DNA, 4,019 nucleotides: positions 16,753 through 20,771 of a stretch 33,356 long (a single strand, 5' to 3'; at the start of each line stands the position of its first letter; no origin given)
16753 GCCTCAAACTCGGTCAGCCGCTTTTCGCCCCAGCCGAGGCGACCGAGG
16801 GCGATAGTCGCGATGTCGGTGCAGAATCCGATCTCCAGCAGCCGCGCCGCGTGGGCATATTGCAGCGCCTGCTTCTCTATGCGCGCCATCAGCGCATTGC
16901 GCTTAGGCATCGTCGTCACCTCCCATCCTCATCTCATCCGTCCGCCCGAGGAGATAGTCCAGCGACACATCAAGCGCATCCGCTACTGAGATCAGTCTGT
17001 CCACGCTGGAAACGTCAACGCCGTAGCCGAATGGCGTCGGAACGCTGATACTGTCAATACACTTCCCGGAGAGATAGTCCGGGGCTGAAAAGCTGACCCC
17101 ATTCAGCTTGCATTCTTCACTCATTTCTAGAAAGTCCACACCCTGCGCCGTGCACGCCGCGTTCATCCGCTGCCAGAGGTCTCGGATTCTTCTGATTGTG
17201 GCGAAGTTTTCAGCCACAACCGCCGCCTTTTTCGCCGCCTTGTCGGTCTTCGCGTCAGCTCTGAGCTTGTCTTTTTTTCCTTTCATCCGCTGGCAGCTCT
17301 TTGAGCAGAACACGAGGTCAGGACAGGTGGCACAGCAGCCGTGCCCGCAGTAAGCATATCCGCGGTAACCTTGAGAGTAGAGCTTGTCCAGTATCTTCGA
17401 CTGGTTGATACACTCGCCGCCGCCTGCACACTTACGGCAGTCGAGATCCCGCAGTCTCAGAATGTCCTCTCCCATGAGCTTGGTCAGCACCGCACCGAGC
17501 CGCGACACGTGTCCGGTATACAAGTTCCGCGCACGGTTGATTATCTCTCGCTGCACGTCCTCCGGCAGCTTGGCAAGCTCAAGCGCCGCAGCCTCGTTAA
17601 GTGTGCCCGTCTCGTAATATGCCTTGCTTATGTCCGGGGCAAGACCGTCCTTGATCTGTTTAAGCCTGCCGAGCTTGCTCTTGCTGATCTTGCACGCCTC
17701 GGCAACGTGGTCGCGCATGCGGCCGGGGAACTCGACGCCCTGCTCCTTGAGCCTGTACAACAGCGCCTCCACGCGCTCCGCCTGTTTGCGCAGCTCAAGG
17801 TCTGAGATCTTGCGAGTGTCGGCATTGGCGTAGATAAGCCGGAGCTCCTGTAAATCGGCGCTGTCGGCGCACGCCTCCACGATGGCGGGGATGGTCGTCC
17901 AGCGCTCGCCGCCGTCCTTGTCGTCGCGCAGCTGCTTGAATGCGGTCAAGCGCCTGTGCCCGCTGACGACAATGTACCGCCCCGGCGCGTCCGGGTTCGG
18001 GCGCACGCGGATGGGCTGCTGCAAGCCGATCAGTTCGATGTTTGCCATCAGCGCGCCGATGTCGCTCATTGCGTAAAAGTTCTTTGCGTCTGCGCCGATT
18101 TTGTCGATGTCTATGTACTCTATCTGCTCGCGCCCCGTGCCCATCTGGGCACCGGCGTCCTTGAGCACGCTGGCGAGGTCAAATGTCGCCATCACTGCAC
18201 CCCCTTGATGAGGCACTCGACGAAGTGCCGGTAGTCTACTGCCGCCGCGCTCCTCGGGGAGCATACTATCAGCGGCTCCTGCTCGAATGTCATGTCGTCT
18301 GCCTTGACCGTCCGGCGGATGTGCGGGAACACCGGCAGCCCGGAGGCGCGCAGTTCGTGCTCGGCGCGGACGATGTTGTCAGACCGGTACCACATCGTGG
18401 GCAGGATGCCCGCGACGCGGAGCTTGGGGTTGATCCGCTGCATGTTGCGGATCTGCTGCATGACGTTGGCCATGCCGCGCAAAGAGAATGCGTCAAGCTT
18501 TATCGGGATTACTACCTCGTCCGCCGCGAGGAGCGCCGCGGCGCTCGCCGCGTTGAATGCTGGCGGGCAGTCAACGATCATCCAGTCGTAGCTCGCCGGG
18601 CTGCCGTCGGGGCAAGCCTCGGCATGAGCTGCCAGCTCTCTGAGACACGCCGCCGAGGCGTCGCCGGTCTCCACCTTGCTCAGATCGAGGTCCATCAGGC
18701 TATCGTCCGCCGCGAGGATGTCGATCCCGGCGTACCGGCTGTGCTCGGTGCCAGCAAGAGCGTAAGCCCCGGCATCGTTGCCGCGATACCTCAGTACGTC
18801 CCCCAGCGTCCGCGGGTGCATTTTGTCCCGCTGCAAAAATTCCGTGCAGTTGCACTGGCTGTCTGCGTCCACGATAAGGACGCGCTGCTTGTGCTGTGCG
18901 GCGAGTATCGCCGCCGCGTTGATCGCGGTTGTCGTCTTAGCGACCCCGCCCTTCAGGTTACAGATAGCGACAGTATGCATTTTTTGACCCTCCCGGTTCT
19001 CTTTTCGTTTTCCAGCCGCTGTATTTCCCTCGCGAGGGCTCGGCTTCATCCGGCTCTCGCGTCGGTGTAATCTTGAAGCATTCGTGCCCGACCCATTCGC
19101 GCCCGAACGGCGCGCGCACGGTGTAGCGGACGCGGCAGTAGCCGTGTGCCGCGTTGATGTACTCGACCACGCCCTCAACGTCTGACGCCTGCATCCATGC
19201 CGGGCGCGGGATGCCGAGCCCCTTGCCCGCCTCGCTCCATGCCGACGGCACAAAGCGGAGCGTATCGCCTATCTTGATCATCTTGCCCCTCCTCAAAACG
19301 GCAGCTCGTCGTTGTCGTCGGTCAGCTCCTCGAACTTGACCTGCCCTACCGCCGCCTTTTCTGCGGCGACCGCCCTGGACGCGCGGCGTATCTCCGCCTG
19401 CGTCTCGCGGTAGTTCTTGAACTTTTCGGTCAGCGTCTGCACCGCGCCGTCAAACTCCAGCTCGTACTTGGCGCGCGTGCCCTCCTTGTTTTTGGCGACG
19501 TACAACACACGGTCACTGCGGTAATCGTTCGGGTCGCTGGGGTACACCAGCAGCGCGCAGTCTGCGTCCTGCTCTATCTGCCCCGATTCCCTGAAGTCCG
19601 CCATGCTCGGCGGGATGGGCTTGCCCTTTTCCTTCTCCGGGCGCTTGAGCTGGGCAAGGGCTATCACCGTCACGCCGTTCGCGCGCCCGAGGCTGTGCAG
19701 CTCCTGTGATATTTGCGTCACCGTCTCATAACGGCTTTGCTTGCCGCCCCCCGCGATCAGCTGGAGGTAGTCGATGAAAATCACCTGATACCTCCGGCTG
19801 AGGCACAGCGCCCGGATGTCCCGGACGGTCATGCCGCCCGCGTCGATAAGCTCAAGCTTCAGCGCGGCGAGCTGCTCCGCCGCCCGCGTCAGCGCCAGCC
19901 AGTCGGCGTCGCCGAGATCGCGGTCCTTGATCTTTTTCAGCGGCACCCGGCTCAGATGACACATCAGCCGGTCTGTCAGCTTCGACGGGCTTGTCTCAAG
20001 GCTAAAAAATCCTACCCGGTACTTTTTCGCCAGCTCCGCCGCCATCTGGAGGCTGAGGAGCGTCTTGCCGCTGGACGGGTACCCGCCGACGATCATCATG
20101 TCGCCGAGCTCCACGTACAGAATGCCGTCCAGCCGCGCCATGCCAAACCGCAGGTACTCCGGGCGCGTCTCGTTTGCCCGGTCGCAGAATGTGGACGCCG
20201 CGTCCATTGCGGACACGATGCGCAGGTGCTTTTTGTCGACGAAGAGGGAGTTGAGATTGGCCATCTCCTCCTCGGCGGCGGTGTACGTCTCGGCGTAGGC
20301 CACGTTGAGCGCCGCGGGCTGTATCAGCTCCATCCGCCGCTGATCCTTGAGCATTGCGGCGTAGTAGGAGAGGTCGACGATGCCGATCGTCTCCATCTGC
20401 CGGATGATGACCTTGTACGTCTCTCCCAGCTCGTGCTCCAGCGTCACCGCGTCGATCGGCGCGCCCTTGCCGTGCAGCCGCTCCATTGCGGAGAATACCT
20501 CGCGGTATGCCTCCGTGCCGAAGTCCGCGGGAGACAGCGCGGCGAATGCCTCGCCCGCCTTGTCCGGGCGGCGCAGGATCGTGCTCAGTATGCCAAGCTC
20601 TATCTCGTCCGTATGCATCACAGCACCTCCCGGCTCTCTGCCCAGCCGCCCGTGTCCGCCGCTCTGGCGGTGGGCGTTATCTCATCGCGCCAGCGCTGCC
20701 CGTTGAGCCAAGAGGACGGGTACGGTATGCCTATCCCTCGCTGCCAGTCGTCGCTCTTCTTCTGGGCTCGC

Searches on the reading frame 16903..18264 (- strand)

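Call 56: search_protein_families(library=phrogs, proteins=[window:16903-18264:-], max_evalue=0.00001)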
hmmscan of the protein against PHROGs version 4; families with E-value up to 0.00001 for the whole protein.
window:16903-18264:- (453 aa): 7 families
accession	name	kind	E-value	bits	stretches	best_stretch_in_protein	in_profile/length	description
phrog_27290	-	unknown function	2.1e-87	295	1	25-446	8-416/517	-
phrog_4715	-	DNA, RNA and nucleotide metabolism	2.1e-32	113.3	1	30-241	121-339/630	ParB-like partition protein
phrog_15982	-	unknown function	3e-30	106.6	1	35-247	15-228/453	-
phrog_3264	-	DNA, RNA and nucleotide metabolism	5e-16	60.2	1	27-144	27-136/337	ParB-like partition protein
phrog_3951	-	unknown function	5.7e-11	43.5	1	45-154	15-116/301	-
phrog_18017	-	unknown function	1.9e-06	28.4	1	67-116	43-94/227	-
phrog_8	-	transcription regulation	3e-06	27.9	0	420-449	117-146/346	transcriptional regulator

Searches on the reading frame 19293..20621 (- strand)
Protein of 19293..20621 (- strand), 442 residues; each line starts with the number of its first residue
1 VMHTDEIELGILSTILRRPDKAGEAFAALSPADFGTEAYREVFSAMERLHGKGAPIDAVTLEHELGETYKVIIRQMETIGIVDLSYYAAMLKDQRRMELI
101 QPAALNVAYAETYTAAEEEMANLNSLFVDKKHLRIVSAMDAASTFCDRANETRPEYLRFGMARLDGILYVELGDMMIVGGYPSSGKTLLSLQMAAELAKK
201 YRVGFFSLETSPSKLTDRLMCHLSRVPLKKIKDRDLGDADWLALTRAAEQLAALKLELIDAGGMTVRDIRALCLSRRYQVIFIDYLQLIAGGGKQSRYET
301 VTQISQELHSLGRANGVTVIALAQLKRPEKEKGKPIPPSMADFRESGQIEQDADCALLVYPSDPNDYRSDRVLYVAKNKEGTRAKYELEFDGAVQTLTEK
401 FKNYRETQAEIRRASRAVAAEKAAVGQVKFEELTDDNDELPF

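Call 56: search_protein_families(library=phrogs, proteins=[window:19293-20621:-], max_evalue=0.00001)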
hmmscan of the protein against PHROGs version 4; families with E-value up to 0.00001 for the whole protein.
window:19293-20621:- (442 aa): 7 families
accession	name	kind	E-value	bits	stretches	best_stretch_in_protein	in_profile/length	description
phrog_19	-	DNA, RNA and nucleotide metabolism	2.6e-77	262.1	1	1-415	157-595/621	DnaB-like replicative helicase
phrog_239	-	DNA, RNA and nucleotide metabolism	5.9e-34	119.1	1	136-441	321-639/801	DNA primase/helicase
phrog_243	-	DNA, RNA and nucleotide metabolism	4.8e-31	108.7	1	173-398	35-266/273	DnaB-like replicative helicase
phrog_11530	-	unknown function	2.4e-15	57.9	1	260-408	10-167/184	-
phrog_5482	-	unknown function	1.3e-07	31.7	0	277-376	163-272/341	-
phrog_6891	-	other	2.9e-06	28.1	1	173-289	42-133/310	ATPase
phrog_23150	-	unknown function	7.4e-06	26.7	0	21-192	27-213/217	-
